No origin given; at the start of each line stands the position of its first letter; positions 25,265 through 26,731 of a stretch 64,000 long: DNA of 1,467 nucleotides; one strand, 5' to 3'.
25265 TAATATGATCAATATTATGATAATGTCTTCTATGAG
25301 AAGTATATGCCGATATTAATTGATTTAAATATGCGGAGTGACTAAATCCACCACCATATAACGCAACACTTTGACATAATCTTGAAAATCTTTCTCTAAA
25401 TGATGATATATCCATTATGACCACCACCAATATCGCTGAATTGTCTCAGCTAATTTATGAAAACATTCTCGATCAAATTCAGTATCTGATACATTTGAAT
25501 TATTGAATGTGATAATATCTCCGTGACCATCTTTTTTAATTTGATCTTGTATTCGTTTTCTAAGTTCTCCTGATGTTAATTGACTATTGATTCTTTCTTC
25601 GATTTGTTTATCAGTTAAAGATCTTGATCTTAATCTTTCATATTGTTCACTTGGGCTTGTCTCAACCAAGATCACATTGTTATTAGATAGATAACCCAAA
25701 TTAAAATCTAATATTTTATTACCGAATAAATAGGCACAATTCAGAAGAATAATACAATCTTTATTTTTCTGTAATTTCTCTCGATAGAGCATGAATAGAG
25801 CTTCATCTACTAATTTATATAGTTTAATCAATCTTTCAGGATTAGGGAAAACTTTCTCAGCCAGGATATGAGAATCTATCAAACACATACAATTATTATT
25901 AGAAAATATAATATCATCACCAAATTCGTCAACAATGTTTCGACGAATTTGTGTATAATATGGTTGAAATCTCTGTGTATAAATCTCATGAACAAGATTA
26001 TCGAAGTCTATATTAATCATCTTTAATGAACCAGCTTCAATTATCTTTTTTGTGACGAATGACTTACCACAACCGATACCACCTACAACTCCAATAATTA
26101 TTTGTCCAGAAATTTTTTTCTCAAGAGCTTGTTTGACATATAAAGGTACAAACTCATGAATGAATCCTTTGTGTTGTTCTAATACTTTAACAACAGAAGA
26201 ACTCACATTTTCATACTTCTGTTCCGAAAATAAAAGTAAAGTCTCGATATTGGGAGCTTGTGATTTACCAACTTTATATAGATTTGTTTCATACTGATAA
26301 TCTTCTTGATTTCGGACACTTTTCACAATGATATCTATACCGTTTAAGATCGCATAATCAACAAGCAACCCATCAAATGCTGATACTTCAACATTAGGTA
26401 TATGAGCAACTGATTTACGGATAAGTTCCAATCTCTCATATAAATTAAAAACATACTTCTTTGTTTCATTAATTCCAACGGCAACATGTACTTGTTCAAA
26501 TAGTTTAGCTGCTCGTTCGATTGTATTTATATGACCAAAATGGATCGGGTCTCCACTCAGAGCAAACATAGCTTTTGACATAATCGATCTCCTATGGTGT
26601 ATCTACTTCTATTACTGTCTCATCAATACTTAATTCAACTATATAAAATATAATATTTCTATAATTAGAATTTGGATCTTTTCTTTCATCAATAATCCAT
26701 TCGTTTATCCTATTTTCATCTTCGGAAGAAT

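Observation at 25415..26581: CoaD-CoaE fusion (PPAT + dephospho-CoA kinase) in a phage-like genome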

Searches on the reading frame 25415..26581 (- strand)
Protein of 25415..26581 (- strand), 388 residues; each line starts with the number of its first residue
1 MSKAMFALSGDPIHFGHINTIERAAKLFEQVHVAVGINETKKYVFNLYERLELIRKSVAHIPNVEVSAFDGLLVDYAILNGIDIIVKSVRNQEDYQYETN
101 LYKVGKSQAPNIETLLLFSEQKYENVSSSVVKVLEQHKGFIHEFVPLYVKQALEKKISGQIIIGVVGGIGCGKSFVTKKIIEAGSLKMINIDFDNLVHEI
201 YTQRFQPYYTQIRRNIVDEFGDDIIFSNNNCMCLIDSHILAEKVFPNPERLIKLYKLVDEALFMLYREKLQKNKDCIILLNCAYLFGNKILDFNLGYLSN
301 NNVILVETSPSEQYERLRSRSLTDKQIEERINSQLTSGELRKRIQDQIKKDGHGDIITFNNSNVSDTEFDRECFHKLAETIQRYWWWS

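Call 3: search_protein_families(library=pfam, proteins=[window:25415-26581:-], max_evalue=0.01)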
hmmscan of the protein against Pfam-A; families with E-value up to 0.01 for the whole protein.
window:25415-26581:- (388 aa): 6 families
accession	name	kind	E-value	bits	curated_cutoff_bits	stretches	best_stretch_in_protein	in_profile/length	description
PF01121.26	CoaE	-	3.1e-17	63.2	27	1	161-352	1-176/180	Dephospho-CoA kinase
PF01467.32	CTP_transf_like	-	9.4e-17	61.9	21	1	11-132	7-131/133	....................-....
PF08218.17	Citrate_ly_lig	-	4.2e-05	23.8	20.9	1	8-81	6-77/182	Citrate lyase ligase C-terminal domain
PF09547.16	SpoIVA_ATPase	-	0.0014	18.4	26.6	1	151-189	8-46/237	Stage IV sporulation protein A, ATPase domain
PF13671.12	AAA_33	-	0.0024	18.6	27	0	165-326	4-124/143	AAA domain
PF07693.20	KAP_NTPase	-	0.0072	16.1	20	0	157-350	17-148/293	KAP family P-loop domain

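Call 4: search_protein_families(library=ncbifam, proteins=[window:25415-26581:-], max_evalue=0.01)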
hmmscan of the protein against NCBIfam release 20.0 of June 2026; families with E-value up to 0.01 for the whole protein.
window:25415-26581:- (388 aa): 14 families
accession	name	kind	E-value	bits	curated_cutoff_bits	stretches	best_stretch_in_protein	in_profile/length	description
TIGR01510.1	coaD_prev_kdtB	equivalog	7.5e-45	152.7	103.3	1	4-156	2-154/155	pantetheine-phosphate adenylyltransferase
TIGR00152.1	TIGR00152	equivalog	1.4e-21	77.2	65.55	1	162-350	1-175/188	dephospho-CoA kinase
TIGR00125.1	cyt_tran_rel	domain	1.7e-12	47.4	27.7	1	11-63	9-65/65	adenylyltransferase/cytidyltransferase family protein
NF002879.0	PRK03333.1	equivalog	1.3e-09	37.6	215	1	162-346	3-170/395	dephospho-CoA kinase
TIGR00482.1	TIGR00482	equivalog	8.2e-05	22.7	112.45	1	10-70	6-71/194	nicotinate (nicotinamide) nucleotide adenylyltransferase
NF000842.0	PRK00071.2-1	equivalog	0.0001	22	167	1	4-77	5-78/191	nicotinate-nucleotide adenylyltransferase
NF002243.0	PRK01153.1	subfamily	0.00013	21.6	127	0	11-60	10-62/175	nicotinamide-nucleotide adenylyltransferase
TIGR00124.1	cit_ly_ligase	equivalog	0.00017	20.7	262.1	1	9-104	147-240/335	[citrate (pro-3S)-lyase] ligase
TIGR01526.1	nadR_NMN_Atrans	equivalog_domain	0.00035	19.9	341.15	1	12-71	12-74/325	nicotinamide-nucleotide adenylyltransferase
TIGR01527.1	arch_NMN_Atrans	equivalog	0.0008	19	181.2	0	11-125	9-128/167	nicotinamide-nucleotide adenylyltransferase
NF005988.0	PRK08099.1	equivalog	0.00083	18.6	201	1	12-180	75-251/411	multifunctional transcriptional regulator/nicotinamide-nucleotide adenylyltransferase/ribosylnicotinamide kinase NadR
TIGR01448.2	helicase_RecD2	equivalog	0.0019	16.4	500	1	81-183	254-354/713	SF1B family DNA helicase RecD2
NF003012.0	PRK03839.1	equivalog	0.004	17.1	152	0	288-337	67-117/180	putative kinase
NF000840.1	PRK00071.1-3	equivalog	0.0053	16.2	150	0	11-70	16-80/201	nicotinate-nucleotide adenylyltransferase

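Call 6: search_dna_similar(query=window:25415-26581:-, collection=phages, mode=protein, max_rows=30)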
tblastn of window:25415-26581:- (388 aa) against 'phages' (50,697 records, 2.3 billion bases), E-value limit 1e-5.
Records with a match: 63; places in all: 63; records where one place covers at least 80% of the query: 0.
Best place of each record, by identity: <60% 63.
By first word of the organism name: Prevotella 15; Bacteriophage 11; Brevundimonas 7; Listeria 6; Caulobacter 5; Salmonella 3; uncultured 3; Enterococcus 2; Acinetobacter 2; Campylobacter 2; and 6 more.
By host as written in the record: - 17; Prevotella sp. 15; Caulobacter vibrioides CB15 7; Listeria monocytogenes 6; Brevundimonas pondensis LVF1 6; Homo sapiens 2; Campylobacter jejuni 2; Staphylococcus aureus 1; and 7 more.
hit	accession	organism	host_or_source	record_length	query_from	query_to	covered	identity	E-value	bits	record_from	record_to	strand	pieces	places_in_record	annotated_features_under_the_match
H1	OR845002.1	Staphylococcus phage SA 1306 Kay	Staphylococcus aureus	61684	4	153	39%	42.7%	2e-28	123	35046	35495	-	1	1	record has no annotation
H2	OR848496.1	Listeria phage LM 4-14-1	Listeria monocytogenes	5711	11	156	38%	41.8%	4e-29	125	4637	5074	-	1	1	record has no annotation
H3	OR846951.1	Listeria phage LM 4-11-1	Listeria monocytogenes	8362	11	156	38%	41.8%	4e-29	125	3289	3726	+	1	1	record has no annotation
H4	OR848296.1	Listeria phage LM 4-14-1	Listeria monocytogenes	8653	11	156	38%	41.1%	4e-28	122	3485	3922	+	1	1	record has no annotation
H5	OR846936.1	Listeria phage LM 4-11-1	Listeria monocytogenes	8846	11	156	38%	41.1%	4e-28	122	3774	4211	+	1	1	record has no annotation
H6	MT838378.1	Bacteriophage sp.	human fecal samples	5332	1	155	40%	37.8%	5e-23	107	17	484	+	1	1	record has no annotation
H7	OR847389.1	Listeria phage LM 4-11-1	Listeria monocytogenes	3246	1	156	40%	36.3%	8e-23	106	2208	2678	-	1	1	record has no annotation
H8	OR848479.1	Listeria phage LM 4-14-1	Listeria monocytogenes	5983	1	156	40%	36.3%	9e-23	106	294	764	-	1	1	record has no annotation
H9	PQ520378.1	Enterococcus phage IME_EF3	-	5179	4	156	39%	37.0%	3e-22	104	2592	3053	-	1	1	record has no annotation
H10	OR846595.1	Enterococcus phage Efs 1-1-1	Enterococcus faecalis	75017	4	156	39%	37.0%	4e-22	104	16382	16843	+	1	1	record has no annotation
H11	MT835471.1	Bacteriophage sp.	human fecal samples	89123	1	146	38%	38.5%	5e-21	101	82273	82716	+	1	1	record has no annotation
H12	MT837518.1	Bacteriophage sp.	human fecal samples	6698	3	153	39%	36.8%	6e-16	86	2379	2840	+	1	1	record has no annotation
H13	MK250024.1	Prevotella phage Lak-B5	Prevotella sp.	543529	1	154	40%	34.2%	2e-12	75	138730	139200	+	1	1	record has no annotation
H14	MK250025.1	Prevotella phage Lak-B6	Prevotella sp.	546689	1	154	40%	34.2%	2e-12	75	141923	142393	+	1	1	record has no annotation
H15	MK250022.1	Prevotella phage Lak-B3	Prevotella sp.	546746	1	154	40%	34.2%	2e-12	75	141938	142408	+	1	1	record has no annotation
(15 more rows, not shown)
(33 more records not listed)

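Call 7: search_protein_families(library=phrogs, proteins=[window:25415-26581:-], max_evalue=0.001)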
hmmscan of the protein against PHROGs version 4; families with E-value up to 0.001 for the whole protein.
window:25415-26581:- (388 aa): 2 families
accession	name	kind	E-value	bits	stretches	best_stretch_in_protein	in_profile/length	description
phrog_29208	-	unknown function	5e-26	92.4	1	6-156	8-158/163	-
phrog_3462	-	moron, auxiliary metabolic gene and host takeover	3.1e-09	37.5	1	2-183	3-189/346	nicotinamide-nucleotide adenylyltransferase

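Call 8: find_homologous_proteins(query=window:25415-26581:-, max_evalue=0.00001)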
Query window:25415-26581:- (388 aa): 159 proteins with E <= 0.00001 among 5653 candidates; the best 120 are listed.
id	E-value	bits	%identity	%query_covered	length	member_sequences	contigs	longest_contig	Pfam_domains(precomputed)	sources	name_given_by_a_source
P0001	8.1e-257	869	100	100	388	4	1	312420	PF01121.27,PF01467.33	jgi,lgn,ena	-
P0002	1.4e-202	691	79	100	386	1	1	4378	PF08218.18,PF01121.27,PF01467.33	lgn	-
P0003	4.2e-201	686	79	100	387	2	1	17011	PF08218.18,PF01121.27,PF01467.33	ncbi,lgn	-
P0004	4.7e-200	682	80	100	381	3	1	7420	PF08218.18,PF01121.27,PF01467.33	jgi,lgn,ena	-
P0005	8.2e-188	642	73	99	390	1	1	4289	PF08218.18,PF01121.27,PF01467.33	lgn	-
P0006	2.6e-181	621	71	99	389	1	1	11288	PF01121.27,PF01467.33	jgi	jgi:pantetheine-phosphate adenylyltransferase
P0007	2.2e-173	595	69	99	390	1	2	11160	PF08218.18,PF01121.27,PF01467.33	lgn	-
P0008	1.6e-169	582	68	100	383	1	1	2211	PF08218.18,PF01121.27,PF01467.33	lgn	-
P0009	1.3e-84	303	43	97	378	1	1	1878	PF01121.27,PF01467.33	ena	-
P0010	1.2e-83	299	42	96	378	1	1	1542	PF01121.27,PF01467.33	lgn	-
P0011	3.5e-83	298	43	95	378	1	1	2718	PF01121.27,PF01467.33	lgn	-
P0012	1.8e-82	295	41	98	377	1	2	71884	PF01121.27,PF01467.33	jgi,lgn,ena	jgi:pantetheine-phosphate adenylyltransferase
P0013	3.3e-82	295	40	98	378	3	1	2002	PF08218.18,PF01121.27,PF01467.33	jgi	-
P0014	4.9e-82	294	44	94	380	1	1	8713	PF07693.21,PF01121.27,PF01467.33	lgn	-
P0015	6.1e-82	294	45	94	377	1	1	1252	PF08218.18,PF01121.27,PF01467.33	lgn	-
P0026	3.0e-80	288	43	94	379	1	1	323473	PF01121.27,PF01467.33,PF13238.13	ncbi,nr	ncbi:pantetheine-phosphate adenylyltransferase [Candidatus Woesearchaeota archaeon]|nr:pantetheine-p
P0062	2.2e-75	272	42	95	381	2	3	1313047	PF07693.21,PF01121.27,PF01467.33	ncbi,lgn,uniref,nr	ncbi:pantetheine-phosphate adenylyltransferase [Sporocytophaga myxococcoides]|uniref:pantetheine-pho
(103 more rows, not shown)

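Call 10: find_encoding_contigs(protein=P0001, flank=10000, max_places=4)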
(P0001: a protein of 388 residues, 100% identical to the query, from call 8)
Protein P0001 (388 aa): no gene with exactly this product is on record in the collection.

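Call 11: find_encoding_contigs(protein=P0003, flank=10000, max_places=3)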
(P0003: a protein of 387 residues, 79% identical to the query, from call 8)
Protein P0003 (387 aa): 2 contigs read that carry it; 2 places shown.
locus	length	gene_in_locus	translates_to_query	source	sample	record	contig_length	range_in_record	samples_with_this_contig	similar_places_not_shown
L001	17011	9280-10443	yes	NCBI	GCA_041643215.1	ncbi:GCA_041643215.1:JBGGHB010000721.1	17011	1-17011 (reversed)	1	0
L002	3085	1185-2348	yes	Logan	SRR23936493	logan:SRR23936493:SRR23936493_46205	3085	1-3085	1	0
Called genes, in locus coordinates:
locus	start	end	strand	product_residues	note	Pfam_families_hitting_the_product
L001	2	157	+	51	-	?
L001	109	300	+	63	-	PF13936:HTH_38 (weak), PF04545:Sigma70_r4 (weak), PF08279:HTH_11 (weak), PF01381:HTH_3 (faint)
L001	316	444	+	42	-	-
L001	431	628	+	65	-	-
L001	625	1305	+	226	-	PF00857:Isochorismatase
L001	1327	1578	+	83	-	-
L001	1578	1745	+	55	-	-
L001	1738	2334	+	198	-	-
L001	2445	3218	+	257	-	PF02540:NAD_synthase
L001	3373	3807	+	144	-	-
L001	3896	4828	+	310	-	PF01145:Band_7 (weak)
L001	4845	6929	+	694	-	PF17767:NAPRTase_N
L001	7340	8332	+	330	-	PF04055:Radical_SAM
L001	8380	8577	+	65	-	-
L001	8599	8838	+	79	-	-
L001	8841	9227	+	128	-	-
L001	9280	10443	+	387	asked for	PF01467:CTP_transf_like, PF08218:Citrate_ly_lig (weak), PF01121:CoaE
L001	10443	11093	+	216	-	-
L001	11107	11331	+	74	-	-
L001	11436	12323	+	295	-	-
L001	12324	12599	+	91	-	-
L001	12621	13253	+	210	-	PF07463:NUMOD4, PF13392:HNH_3, PF07460:NUMOD3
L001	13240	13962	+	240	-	-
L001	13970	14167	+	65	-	-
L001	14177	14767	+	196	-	-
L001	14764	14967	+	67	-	-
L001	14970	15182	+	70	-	-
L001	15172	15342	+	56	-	-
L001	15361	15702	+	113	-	-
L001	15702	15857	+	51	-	-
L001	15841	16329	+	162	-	-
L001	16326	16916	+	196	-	PF17338:GP88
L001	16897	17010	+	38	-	?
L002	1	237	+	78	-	?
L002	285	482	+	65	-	-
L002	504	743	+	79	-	-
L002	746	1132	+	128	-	-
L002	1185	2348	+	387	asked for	PF01467:CTP_transf_like, PF08218:Citrate_ly_lig (weak), PF01121:CoaE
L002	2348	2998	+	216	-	-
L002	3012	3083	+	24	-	?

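Call 12: find_encoding_contigs(protein=P0006, flank=10000, max_places=3)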
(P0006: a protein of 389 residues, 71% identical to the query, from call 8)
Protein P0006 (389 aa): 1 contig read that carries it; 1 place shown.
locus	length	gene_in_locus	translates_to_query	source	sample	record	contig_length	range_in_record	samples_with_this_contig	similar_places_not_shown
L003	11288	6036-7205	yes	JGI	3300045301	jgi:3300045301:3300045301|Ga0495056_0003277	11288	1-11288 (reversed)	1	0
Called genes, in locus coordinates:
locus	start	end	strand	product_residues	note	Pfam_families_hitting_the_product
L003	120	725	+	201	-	PF07463:NUMOD4, PF13392:HNH_3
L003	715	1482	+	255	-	PF02540:NAD_synthase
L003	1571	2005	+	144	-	-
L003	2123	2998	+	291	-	PF01145:Band_7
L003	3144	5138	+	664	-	PF17767:NAPRTase_N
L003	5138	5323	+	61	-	-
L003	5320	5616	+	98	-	-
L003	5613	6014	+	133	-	-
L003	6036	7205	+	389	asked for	PF01467:CTP_transf_like, PF01121:CoaE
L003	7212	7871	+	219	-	-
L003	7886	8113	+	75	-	-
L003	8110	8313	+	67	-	-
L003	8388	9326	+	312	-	-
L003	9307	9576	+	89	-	-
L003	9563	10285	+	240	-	-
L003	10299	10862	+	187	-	PF07463:NUMOD4, PF13392:HNH_3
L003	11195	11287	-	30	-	?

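Call 18: find_related_loci(query=window:25415-26581:-, collection=viral_contigs, flank=10000)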
Query window:25415-26581:- (388 aa) in viral_contigs; peptide patterns used: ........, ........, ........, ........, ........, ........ (x = any residue, [..] = any of these).
7 stretches matched a pattern, but none encodes a relative of the query by tblastn (E <= 1e-3).

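Call 32: find_encoding_contigs(protein=P0062, flank=6000, max_places=1)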
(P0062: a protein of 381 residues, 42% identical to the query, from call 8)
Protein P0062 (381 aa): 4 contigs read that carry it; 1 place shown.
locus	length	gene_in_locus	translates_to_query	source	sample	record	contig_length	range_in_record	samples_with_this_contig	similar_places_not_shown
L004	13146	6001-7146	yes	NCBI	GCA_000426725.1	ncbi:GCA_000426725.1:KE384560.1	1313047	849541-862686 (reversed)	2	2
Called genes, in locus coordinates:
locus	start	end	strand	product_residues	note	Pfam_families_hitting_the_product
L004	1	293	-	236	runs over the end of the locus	PF24517:CBM96, PF06848:Disaggr_repeat (faint)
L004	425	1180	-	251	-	PF00072:Response_reg, PF04397:LytTR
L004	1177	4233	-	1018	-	PF23748:Beta-prop_LRRK2 (faint), PF07494:Reg_prop (weak), PF07495:Y_Y_Y, PF06580:His_kinase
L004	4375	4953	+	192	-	PF00027:cNMP_binding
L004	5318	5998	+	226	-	-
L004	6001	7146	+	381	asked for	PF01467:CTP_transf_like, PF07693:KAP_NTPase (weak), PF01121:CoaE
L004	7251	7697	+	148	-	PF07366:SnoaL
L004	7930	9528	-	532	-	-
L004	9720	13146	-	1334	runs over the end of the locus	PF01270:Glyco_hydro_8, PF17957:Big_7, PF19081:Ig_7, PF06452:CBM9_1, PF18962:Por_Secre_tail (weak)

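Call 33: find_encoding_contigs(protein=P0026, flank=6000, max_places=1)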
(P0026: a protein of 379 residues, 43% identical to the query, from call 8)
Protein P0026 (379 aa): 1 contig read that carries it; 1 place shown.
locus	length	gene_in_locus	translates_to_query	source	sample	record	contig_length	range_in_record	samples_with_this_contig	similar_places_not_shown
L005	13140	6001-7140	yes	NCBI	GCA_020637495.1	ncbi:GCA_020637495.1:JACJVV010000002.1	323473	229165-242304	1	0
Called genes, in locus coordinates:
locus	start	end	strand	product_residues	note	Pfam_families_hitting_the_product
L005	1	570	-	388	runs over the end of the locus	PF00155:Aminotran_1_2, PF00266:Aminotran_5, PF01053:Cys_Met_Meta_PP (weak)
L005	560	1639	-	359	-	PF01458:SUFBD_core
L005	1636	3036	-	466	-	PF19295:SufBD_N, PF01458:SUFBD_core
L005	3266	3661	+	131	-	PF00571:CBS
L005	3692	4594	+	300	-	-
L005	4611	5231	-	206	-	PF00702:Hydrolase, PF13419:HAD_2, PF13242:Hydrolase_like (weak)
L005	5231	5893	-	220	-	-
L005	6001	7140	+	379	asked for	PF01467:CTP_transf_like, PF01121:CoaE, PF13238:AAA_18 (faint)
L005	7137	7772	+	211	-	-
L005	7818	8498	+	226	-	PF00293:NUDIX, PF19368:WHD_AraR, PF21906:WHD_NrtR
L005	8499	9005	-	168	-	-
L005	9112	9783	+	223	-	PF00300:His_Phos_1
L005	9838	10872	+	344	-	PF03747:ADP_ribosyl_GH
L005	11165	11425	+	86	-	-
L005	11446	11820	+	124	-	-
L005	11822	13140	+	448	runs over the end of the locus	PF17767:NAPRTase_N, PF04095:NAPRTase (weak), PF17956:NAPRTase_C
